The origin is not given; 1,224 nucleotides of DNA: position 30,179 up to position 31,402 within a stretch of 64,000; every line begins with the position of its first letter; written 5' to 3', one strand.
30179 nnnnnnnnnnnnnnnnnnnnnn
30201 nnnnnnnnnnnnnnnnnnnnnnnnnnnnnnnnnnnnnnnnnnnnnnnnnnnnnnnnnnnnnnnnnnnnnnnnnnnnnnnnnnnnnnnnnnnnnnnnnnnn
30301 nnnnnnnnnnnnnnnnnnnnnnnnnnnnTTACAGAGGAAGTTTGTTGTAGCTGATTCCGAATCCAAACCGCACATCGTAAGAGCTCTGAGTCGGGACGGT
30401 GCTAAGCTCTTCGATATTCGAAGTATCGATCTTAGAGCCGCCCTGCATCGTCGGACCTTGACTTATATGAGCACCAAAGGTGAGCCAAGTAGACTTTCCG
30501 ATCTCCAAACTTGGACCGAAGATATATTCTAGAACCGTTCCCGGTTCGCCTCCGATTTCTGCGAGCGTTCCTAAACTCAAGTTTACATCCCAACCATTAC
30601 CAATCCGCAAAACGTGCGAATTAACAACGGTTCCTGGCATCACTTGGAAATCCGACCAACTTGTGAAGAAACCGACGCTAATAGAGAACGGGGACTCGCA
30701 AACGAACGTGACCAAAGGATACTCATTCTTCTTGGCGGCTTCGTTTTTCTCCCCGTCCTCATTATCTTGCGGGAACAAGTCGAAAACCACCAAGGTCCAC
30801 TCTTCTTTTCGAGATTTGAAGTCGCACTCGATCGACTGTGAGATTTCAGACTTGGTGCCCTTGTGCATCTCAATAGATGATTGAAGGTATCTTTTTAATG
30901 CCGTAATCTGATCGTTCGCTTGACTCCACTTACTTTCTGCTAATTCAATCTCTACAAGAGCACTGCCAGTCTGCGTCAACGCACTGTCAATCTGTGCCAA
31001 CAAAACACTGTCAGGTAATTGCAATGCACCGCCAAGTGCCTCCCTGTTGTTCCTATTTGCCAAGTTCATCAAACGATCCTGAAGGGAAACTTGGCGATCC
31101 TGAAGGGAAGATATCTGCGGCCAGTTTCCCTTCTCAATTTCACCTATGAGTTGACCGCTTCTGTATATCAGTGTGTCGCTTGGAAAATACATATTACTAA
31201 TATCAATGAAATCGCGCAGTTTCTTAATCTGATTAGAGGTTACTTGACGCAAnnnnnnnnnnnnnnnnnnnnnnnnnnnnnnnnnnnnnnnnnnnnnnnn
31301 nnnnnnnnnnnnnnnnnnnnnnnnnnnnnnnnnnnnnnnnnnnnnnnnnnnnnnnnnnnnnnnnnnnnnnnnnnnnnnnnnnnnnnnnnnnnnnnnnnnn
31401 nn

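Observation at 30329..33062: AT-rich orphan cargo genes sandwiched between IS3 remnants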

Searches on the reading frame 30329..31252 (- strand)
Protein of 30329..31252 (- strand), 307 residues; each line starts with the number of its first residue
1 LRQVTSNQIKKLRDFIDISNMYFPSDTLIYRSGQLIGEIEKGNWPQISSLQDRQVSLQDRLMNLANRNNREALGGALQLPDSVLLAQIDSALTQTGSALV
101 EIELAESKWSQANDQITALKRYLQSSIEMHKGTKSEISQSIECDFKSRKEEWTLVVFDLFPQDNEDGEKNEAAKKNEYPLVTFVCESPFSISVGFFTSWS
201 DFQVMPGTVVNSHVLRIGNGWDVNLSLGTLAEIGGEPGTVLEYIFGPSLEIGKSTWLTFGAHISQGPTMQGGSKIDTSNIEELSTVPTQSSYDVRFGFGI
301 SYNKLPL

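Call 3: search_protein_families(library=pfam, proteins=[window:30329-31252:-], max_evalue=0.1)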
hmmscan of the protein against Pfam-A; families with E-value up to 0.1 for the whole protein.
window:30329-31252:- (307 aa): 1 family
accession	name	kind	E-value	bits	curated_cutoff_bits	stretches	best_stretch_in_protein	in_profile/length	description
PF01834.22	XRCC1_N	-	0.055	13.9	21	0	76-134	46-103/148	XRCC1 N terminal domain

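Call 5: search_protein_families(library=padloc, proteins=[window:30329-31252:-], max_evalue=1)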
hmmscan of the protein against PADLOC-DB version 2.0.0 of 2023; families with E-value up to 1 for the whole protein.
window:30329-31252:- (307 aa): 0 families

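Call 6: search_protein_families(library=ncbifam, proteins=[window:30329-31252:-], max_evalue=1)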
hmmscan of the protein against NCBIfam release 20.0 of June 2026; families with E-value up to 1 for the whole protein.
window:30329-31252:- (307 aa): 0 families

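Call 7: search_protein_families(library=phrogs, proteins=[window:30329-31252:-], max_evalue=1)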
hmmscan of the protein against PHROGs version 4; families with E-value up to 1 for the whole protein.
window:30329-31252:- (307 aa): 0 families

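Call 8: find_homologous_proteins(query=window:30329-31252:-, max_evalue=0.01)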
Query window:30329-31252:- (307 aa): 3 proteins with E <= 0.01 among 2905 candidates.
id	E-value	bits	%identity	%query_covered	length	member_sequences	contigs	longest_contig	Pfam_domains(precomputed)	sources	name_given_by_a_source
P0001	2.5e-186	636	99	93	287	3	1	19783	-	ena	-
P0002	2.1e-50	190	36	98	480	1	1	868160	-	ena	-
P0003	3.3e-44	169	44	63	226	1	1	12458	-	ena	-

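Call 11: find_encoding_contigs(protein=P0002, flank=10000, max_places=5)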
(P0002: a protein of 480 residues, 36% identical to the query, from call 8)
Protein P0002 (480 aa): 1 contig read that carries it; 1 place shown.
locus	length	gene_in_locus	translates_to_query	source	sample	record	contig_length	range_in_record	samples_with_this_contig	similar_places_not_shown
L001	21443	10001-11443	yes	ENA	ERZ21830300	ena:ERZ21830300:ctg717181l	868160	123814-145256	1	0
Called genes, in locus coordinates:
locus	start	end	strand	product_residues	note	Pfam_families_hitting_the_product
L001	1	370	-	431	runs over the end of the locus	PF18130:ATPgrasp_N (faint), PF13535:ATP-grasp_4, PF18603:LAL_C2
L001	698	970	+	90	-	PF00216:Bac_DNA_binding, PF18291:HU-HIG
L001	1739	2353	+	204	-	PF19865:DUF6338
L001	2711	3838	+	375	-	PF02746:MR_MLE_N, PF13378:MR_MLE_C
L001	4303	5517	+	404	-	PF01180:DHO_dh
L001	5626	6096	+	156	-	-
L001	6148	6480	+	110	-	-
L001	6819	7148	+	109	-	-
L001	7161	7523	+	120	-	PF12762:DDE_Tnp_IS1595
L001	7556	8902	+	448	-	PF01555:N6_N4_Mtase, PF01844:HNH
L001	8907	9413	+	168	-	-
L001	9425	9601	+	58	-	-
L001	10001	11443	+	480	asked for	-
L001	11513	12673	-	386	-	PF01408:GFO_IDH_MocA, PF02894:GFO_IDH_MocA_C, PF22725:GFO_IDH_MocA_C3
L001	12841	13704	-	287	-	PF05721:PhyH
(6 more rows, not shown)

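Call 12: find_encoding_contigs(protein=P0001, flank=10000, max_places=5)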
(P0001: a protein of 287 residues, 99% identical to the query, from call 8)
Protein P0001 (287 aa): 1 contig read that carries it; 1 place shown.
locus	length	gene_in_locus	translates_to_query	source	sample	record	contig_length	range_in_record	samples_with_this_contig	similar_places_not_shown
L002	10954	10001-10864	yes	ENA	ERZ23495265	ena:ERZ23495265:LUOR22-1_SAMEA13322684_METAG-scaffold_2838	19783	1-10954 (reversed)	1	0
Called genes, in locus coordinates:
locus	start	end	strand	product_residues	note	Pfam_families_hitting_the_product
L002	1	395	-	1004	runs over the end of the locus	PF12838:Fer4_7 (weak), PF13183:Fer4_8 (faint)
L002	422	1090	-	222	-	PF02085:Cytochrom_CIII (faint), PF22113:Mtrc-MtrF_II-IV_dom (faint), PF14537:Cytochrom_c3_2 (faint), PF14522:Cytochrome_C7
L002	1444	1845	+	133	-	PF02943:FeThRed_B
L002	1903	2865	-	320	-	PF00389:2-Hacid_dh, PF02826:2-Hacid_dh_C, PF03446:NAD_binding_2 (weak)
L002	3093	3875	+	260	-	PF13489:Methyltransf_23, PF13847:Methyltransf_31, PF08241:Methyltransf_11, PF08242:Methyltransf_12, PF13649:Methyltransf_25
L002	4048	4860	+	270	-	PF01209:Ubie_methyltran (faint), PF08241:Methyltransf_11, PF08242:Methyltransf_12, PF13649:Methyltransf_25, PF13847:Methyltransf_31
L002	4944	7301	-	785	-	PF01590:GAF, PF13185:GAF_2, PF00989:PAS (weak), PF00512:HisKA, PF02518:HATPase_c, PF13581:HATPase_c_2 (weak), PF00072:Response_reg, PF00486:Trans_reg_C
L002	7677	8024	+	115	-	PF00158:Sigma54_activat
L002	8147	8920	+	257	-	PF13472:Lipase_GDSL_2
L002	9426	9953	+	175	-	-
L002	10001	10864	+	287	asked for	-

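Call 13: find_encoding_contigs(protein=P0003, flank=10000, max_places=5)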
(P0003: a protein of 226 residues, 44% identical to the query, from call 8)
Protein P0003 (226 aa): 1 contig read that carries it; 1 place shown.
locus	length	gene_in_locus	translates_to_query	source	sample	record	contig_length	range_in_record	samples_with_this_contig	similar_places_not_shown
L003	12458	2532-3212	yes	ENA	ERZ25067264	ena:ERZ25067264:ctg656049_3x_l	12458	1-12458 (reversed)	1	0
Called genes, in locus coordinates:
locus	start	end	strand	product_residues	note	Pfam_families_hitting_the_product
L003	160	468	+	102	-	-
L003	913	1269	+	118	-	PF03781:FGE-sulfatase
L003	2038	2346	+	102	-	-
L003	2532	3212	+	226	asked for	-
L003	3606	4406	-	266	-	PF00089:Trypsin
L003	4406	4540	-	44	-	-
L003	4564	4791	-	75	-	-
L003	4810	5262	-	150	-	PF00589:Phage_integrase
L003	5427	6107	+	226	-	PF00239:Resolvase, PF02796:HTH_7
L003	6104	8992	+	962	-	PF13700:DUF4158, PF01526:DDE_Tnp_Tn3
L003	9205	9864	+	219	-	PF01609:DDE_Tnp_1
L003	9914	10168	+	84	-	PF07927:HicA_toxin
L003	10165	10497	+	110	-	PF05534:HicB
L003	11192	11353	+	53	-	-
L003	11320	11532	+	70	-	-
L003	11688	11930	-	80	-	-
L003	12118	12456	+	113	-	?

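Call 24: predict_structure(alignment_id=A2)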
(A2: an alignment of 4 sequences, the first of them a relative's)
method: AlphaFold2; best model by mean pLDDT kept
length: 480 residues; sequences in the alignment: 4
mean_pLDDT: 36.1   pTM: 0.23
mean pLDDT of the five models: 36.1, 34.9, 34.6, 34.2, 33.7
residues with pLDDT >= 90: 0; 70-90: 0; 50-70: 69; < 50: 411
segments of 3 or more residues with pLDDT < 50: 1-158, 200-207, 209-211, 217-224, 226-228, 230-256, 265-267, 269-420, 434-469, 475-480
pLDDT, mean of each block of 10 residues (from residue 1): 28 25 30 35 25 26 26 30 28 22 23 25 33 30 31 42 61 57 62 56 45 48 47 48 45 47 46 29 25 26 29 23 28 31 26 36 27 31 37 40 34 43 54 48 29 29 41 42
secondary structure, 60 per line:
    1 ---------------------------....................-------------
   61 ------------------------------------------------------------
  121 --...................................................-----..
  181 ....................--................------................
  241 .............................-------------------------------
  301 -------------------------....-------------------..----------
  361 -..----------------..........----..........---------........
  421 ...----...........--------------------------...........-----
elements in order: H28-47 H123-173 H179-200 H203-218 H225-269 E326-329 E380-389 E394-403 E413-423 E428-438 E465-475

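Call 25: search_protein_representatives(alignment_id=A2)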
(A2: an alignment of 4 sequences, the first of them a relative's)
Query: 4 sequences, 394 profile positions. Proteins with E-value up to 0.001 (for the whole library): 399; up to 1e-10: 134; up to 1e-30: 11. The best 150 are listed.
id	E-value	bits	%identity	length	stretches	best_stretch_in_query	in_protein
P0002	3.1e-218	740.6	-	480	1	1-393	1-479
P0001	3.9e-137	473.6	-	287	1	135-393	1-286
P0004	1.6e-112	392.5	-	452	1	37-392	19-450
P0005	5.7e-107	374.2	-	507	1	47-393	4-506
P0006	7.8e-103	360.6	-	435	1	52-393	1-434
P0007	8.9e-90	317.6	-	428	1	47-394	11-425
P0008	4.6e-88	312.0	-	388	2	203-392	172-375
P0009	3.3e-59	217.0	-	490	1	57-392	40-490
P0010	3.3e-59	217.0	-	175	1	1-126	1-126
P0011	4.9e-36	140.7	-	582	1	55-391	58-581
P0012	7.8e-35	136.7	-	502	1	44-393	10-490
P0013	2.7e-28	115.2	-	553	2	260-390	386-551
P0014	8.8e-28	113.5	-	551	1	58-393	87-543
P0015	3.1e-26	108.4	-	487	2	262-389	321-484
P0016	1.4e-25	106.3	-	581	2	227-390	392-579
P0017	2.8e-25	105.3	-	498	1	76-390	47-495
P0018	1.4e-24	103.0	-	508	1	65-390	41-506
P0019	3.1e-24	101.9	-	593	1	65-391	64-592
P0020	3.9e-24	101.5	-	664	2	264-390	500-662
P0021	1.9e-23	99.2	-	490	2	260-390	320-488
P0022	5.9e-23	97.6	-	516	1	66-390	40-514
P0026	1.0e-21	93.5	-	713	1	257-390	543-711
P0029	2.9e-21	92.1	-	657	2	267-390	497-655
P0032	5.0e-21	91.3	-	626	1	72-390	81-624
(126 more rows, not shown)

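Call 27: search_protein_families(library=pfam, alignment_id=A3, max_evalue=0.01)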
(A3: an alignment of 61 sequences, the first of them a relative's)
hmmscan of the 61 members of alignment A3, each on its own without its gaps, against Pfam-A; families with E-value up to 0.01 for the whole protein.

A. member 1, P0002 (480 aa): 0 families

B. families by the number of members that match (of 61 scanned): 19 families
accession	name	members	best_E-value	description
PF19220.6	Rod_CreS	2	0.0026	Crescentin, rod domain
PF09787.14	Golgin_A5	2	0.006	Golgin subfamily A member 5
PF05345.18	He_PIG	1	4.5e-05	Putative Ig domain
PF07926.17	TPR_MLP1_2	1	0.00011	TPR/MLP1/MLP2-like protein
PF23921.1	DUF7260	1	0.00062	Domain of unknown function (DUF7260)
PF04513.17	Baculo_PEP_C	1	0.00094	Baculovirus polyhedron envelope protein, PEP, C terminus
PF16326.10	ABC_tran_CTD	1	0.0018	ABC transporter C-terminal domain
PF06657.18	Cep57_MT_bd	1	0.0019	Centrosome microtubule-binding domain of Cep57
PF23991.1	DUF7310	1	0.0023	Coiled-coil region of unknown function (DUF7310)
PF16278.11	zf-C2HE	1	0.0028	C2HE / C2H2 / C2HC zinc-binding finger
PF00261.25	Tropomyosin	1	0.0038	Tropomyosin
PF04012.17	PspA_IM30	1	0.0042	PspA/IM30 family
PF14389.11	Lzipper-MIP1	1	0.0044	Leucine-zipper of ternary complex factor MIP1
PF05911.16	FPP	1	0.0062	Filament-like plant protein, long coiled-coil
PF05478.16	Prominin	1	0.0065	Prominin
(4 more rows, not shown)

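Call 29: list_cluster_members(proteins=[P0004, P0005, P0006, P0007, P0009, P0011, P0012, P0014, P0017, P0018])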
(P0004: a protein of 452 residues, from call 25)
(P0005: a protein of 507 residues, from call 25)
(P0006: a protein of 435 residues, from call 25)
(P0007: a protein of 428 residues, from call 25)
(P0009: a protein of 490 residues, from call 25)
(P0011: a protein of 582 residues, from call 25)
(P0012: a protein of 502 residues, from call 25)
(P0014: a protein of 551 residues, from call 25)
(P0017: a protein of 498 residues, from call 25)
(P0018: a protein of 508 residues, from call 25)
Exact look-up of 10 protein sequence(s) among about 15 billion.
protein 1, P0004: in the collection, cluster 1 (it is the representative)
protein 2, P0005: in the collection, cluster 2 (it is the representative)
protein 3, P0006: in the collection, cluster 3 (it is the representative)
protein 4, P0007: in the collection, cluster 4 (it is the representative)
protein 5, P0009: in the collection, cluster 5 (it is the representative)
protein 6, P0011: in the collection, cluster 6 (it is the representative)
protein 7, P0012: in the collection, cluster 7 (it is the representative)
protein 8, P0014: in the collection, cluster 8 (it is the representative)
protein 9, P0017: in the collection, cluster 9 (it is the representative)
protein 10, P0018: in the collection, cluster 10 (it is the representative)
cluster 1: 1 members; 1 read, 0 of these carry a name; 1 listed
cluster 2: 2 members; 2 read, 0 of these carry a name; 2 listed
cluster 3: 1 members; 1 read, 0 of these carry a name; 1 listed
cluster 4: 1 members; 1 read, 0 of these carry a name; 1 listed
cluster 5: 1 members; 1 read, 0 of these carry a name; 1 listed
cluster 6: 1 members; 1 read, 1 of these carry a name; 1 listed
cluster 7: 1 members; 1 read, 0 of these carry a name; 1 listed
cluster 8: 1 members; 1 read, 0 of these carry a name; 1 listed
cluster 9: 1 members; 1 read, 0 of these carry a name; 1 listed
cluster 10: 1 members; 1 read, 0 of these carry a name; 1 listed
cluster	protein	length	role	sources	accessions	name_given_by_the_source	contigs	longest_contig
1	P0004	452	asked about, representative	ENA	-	-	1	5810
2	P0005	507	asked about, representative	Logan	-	-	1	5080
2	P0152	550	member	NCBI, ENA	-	-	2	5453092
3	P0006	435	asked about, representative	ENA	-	-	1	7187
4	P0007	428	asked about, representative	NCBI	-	-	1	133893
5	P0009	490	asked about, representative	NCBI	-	-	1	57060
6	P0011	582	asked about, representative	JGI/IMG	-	hypothetical protein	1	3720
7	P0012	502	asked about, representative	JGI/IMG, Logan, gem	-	-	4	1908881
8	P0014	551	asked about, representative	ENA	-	-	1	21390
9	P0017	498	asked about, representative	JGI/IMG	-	-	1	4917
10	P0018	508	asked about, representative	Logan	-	-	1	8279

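Call 30: find_encoding_contigs(protein=P0007, flank=8000, max_places=3)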
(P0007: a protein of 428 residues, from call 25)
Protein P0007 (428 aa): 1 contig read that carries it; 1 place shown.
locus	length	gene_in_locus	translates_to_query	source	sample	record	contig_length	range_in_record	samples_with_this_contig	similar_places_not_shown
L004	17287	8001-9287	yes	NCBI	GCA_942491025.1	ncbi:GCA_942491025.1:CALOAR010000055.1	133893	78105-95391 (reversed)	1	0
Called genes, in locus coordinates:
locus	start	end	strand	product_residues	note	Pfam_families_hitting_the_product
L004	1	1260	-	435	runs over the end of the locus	PF02885:Glycos_trans_3N, PF00591:Glycos_transf_3, PF07831:PYNP_C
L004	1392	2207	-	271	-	PF00459:Inositol_P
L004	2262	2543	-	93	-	-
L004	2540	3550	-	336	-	PF00092:VWA, PF13519:VWA_2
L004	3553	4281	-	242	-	PF02597:ThiS, PF02391:MoaE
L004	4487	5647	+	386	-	PF01408:GFO_IDH_MocA, PF19051:GFO_IDH_MocA_C2 (weak), PF02894:GFO_IDH_MocA_C, PF22725:GFO_IDH_MocA_C3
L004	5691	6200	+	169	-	PF14300:DMP19 (weak)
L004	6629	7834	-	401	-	PF00266:Aminotran_5 (faint), PF03841:SelA (weak)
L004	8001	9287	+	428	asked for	-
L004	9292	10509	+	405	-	PF00089:Trypsin (weak), PF13365:Trypsin_2 (weak)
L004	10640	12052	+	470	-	PF03446:NAD_binding_2, PF00393:6PGD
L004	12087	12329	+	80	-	-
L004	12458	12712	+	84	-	PF01850:PIN (weak)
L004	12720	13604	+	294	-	PF13419:HAD_2 (weak)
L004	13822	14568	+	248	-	-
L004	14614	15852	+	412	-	PF02308:MgtC, PF13194:DUF4010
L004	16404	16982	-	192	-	-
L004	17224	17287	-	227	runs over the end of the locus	-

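Call 31: find_encoding_contigs(protein=P0012, flank=8000, max_places=3)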
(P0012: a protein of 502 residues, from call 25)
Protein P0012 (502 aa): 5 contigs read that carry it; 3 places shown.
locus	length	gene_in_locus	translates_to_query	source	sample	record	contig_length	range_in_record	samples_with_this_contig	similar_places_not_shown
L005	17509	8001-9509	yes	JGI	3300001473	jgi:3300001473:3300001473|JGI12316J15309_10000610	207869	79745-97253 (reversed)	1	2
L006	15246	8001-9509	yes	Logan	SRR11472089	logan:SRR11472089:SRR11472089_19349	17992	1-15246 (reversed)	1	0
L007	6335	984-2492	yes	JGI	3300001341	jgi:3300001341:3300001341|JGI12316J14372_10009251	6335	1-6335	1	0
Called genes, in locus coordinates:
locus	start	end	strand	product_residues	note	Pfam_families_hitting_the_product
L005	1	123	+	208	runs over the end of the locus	-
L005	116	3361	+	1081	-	PF13414:TPR_11 (faint), PF12770:CHAT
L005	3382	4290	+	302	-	-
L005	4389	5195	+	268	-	-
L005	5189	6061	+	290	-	PF00089:Trypsin, PF13365:Trypsin_2 (weak)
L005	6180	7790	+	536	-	PF00082:Peptidase_S8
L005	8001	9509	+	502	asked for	-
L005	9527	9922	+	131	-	-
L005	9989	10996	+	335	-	-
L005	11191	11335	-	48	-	-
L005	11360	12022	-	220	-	-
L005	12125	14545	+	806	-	PF00270:DEAD, PF04851:ResIII (weak), PF00271:Helicase_C, PF22982:WHD_HRQ1, PF09369:MZB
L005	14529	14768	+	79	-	-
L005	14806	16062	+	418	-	PF13482:RNase_H_2, PF03104:DNA_pol_B_exo1 (weak)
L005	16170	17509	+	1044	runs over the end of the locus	PF07635:PSCyt1, PF07583:PSCyt2, PF13385:Laminin_G_3, PF07587:PSD1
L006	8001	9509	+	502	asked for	-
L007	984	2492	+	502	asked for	-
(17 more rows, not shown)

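Call 34: find_encoding_contigs(protein=P0009, flank=8000, max_places=3)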
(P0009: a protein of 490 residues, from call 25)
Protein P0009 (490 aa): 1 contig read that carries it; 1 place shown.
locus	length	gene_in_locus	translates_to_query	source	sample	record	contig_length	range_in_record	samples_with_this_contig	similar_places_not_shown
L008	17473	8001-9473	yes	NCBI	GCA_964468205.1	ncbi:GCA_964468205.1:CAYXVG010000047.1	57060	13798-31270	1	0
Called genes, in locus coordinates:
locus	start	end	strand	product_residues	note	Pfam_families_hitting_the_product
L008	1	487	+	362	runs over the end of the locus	PF00535:Glycos_transf_2, PF13641:Glyco_tranf_2_3, PF13632:Glyco_trans_2_3 (weak)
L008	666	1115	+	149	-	-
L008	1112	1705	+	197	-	PF00430:ATP-synt_B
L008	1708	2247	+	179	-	PF00213:OSCP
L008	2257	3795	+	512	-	PF02874:ATP-synt_ab_N, PF00006:ATP-synt_ab, PF00306:ATP-synt_ab_C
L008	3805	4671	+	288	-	PF00231:ATP-synt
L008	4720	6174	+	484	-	PF02874:ATP-synt_ab_N, PF00006:ATP-synt_ab, PF22919:ATP-synt_VA_C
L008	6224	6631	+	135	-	PF02823:ATP-synt_DE_N, PF00401:ATP-synt_DE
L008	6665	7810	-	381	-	PF13088:BNR_2, PF02012:BNR (faint)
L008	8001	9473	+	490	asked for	-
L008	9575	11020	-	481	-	PF03264:Cytochrom_NNT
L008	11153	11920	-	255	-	PF03328:HpcH_HpaI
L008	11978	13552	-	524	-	PF10079:Rossmann-like_BshC, PF24850:CC_BshC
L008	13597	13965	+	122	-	PF01491:Frataxin_Cyay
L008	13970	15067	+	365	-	PF04055:Radical_SAM, PF06969:HemN_C (weak)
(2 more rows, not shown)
